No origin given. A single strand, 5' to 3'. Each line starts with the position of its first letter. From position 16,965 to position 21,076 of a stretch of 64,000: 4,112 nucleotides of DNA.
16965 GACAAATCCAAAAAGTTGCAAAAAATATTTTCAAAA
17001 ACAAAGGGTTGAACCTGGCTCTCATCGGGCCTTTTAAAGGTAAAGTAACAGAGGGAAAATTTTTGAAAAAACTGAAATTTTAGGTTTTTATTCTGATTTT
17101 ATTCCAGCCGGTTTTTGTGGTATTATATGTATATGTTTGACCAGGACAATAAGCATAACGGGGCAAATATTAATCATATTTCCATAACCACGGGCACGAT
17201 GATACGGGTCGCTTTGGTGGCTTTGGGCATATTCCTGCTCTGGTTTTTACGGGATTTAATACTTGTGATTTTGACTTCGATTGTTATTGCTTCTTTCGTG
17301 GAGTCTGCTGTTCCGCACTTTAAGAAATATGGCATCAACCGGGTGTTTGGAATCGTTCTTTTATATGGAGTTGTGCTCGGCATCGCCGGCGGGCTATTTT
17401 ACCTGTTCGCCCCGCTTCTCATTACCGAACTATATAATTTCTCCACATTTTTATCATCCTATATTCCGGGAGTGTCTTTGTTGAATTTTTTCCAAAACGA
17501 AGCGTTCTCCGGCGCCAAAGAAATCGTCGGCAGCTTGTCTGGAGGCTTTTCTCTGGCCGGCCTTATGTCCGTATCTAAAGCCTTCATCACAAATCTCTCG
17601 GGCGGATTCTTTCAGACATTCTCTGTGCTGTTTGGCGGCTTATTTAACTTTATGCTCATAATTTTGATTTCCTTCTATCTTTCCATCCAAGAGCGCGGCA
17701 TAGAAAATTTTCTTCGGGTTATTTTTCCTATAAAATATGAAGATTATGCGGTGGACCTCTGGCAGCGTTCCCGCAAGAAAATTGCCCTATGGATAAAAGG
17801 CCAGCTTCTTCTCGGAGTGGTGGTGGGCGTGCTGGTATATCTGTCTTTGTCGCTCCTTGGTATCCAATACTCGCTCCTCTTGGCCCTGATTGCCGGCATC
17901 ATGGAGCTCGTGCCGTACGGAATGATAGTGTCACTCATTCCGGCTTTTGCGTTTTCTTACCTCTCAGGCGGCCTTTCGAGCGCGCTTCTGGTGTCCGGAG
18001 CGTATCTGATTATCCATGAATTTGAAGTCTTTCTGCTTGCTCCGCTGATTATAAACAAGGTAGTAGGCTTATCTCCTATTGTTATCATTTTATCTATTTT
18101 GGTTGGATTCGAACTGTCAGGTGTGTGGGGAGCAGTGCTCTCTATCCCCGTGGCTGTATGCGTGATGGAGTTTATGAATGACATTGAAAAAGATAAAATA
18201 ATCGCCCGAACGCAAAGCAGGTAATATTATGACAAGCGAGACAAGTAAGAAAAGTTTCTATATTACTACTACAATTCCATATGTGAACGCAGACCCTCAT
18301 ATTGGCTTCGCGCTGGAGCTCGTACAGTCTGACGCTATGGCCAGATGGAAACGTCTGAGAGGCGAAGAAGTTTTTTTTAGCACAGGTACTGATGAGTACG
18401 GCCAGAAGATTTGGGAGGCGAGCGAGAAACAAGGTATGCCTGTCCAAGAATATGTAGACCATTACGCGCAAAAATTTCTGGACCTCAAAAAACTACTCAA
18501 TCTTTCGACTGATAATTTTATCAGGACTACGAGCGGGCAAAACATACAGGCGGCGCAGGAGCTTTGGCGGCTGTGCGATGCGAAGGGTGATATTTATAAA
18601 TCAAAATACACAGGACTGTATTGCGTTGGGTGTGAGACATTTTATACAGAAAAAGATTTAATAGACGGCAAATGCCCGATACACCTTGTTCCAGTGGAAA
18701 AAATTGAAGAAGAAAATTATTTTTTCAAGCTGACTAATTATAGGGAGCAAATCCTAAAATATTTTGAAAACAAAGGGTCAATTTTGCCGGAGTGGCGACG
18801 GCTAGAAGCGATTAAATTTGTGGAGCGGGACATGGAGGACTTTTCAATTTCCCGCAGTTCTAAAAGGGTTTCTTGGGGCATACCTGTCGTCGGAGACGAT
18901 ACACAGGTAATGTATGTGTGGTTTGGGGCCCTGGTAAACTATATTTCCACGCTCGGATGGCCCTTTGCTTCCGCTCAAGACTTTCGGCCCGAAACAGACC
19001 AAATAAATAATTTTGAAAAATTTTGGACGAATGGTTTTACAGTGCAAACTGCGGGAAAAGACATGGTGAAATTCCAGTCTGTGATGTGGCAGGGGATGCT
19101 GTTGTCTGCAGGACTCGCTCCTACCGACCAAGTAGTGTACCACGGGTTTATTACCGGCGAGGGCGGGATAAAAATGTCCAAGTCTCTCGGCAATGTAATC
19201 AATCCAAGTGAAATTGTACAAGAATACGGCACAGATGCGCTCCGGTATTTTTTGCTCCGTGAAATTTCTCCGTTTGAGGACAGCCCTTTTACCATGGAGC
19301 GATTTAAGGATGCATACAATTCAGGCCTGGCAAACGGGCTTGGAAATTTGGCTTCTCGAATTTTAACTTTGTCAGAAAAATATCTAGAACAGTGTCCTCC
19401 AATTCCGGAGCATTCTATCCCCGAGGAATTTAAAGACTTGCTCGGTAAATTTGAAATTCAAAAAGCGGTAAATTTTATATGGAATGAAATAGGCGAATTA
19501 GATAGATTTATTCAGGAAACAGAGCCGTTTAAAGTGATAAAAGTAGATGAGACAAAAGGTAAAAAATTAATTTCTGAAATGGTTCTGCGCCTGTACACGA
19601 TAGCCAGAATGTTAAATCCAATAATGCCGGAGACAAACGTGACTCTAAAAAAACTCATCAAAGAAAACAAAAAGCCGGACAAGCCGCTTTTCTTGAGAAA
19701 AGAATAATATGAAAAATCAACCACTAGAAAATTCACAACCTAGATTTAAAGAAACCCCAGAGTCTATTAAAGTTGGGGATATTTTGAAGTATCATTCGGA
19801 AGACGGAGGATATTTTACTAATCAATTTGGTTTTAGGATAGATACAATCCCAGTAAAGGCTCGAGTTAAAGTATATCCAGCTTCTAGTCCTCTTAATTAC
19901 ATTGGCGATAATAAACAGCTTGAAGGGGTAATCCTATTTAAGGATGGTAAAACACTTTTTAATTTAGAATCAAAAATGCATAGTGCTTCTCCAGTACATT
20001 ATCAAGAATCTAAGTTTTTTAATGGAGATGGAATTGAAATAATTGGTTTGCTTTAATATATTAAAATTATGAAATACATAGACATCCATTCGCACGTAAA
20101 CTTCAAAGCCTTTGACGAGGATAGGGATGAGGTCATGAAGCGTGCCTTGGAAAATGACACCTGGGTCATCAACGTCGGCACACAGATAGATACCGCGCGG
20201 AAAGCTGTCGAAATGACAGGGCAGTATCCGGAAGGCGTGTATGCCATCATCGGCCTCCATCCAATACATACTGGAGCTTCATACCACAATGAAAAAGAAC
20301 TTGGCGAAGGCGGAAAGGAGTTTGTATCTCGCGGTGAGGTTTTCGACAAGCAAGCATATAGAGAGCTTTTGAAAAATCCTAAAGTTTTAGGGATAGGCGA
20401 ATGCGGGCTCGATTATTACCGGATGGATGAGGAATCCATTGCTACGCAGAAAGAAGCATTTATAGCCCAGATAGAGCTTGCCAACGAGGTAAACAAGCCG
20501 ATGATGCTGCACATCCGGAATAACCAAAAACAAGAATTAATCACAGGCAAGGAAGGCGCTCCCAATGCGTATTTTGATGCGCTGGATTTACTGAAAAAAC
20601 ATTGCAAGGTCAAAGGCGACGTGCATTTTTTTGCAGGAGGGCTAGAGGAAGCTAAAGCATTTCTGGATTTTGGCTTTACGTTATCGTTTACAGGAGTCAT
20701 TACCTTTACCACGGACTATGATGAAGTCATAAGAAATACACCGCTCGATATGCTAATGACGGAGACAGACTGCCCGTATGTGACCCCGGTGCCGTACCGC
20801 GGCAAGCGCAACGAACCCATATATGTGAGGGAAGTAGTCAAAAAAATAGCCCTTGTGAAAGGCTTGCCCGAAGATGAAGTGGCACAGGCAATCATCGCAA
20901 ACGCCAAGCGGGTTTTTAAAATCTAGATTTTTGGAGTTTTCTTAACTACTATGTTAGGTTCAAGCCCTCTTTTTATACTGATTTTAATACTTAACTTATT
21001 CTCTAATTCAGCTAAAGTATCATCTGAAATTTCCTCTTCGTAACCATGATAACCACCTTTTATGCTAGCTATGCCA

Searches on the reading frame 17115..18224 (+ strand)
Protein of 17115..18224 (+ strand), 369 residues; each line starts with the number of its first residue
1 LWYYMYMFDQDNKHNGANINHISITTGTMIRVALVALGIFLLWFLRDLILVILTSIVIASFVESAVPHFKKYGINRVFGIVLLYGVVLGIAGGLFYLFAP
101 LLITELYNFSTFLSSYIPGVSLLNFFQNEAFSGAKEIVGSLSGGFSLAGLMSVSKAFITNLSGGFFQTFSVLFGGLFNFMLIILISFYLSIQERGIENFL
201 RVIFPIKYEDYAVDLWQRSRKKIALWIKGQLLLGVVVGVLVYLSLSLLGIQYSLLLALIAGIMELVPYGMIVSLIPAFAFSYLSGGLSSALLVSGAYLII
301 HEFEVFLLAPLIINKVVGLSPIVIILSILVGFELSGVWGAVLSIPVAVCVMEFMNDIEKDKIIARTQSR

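Call 61: search_protein_families(library=pfam, proteins=[window:17115-18224:+], max_evalue=0.0001)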
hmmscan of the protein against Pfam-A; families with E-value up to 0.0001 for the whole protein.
window:17115-18224:+ (369 aa): 1 family
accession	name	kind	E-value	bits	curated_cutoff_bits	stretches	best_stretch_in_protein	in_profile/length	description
PF01594.21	AI-2E_transport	-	6.3e-41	141.1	34.3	1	32-357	5-326/327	AI-2E family transporter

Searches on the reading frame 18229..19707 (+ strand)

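Call 61: search_protein_families(library=pfam, proteins=[window:18229-19707:+], max_evalue=0.0001)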
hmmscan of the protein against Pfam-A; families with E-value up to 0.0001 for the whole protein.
window:18229-19707:+ (492 aa): 4 families
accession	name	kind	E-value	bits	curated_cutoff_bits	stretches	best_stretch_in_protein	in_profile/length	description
PF09334.17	tRNA-synt_1g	-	7.8e-94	315.1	20.1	2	160-378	180-390/391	tRNA synthetases class I (M)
PF00133.28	tRNA-synt_1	-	1.5e-33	116.6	22.7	2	224-343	295-403/414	tRNA synthetases class I (I, L, M and V)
PF01406.26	tRNA-synt_1e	-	5.6e-11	42.8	27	0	303-344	242-282/301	tRNA synthetases class I (C) catalytic domain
PF01921.24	tRNA-synt_1f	-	1.1e-05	24.9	27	1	269-359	234-325/360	tRNA synthetases class I (K)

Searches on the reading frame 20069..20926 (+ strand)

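Call 62: search_protein_families(library=pfam, proteins=[window:20069-20926:+], max_evalue=0.0001)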
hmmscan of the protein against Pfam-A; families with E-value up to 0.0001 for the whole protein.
window:20069-20926:+ (285 aa): 1 family
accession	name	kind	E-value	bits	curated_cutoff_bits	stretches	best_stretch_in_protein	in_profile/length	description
PF01026.27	TatD_DNase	-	3.3e-70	236.8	27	1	4-284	1-253/253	TatD related DNase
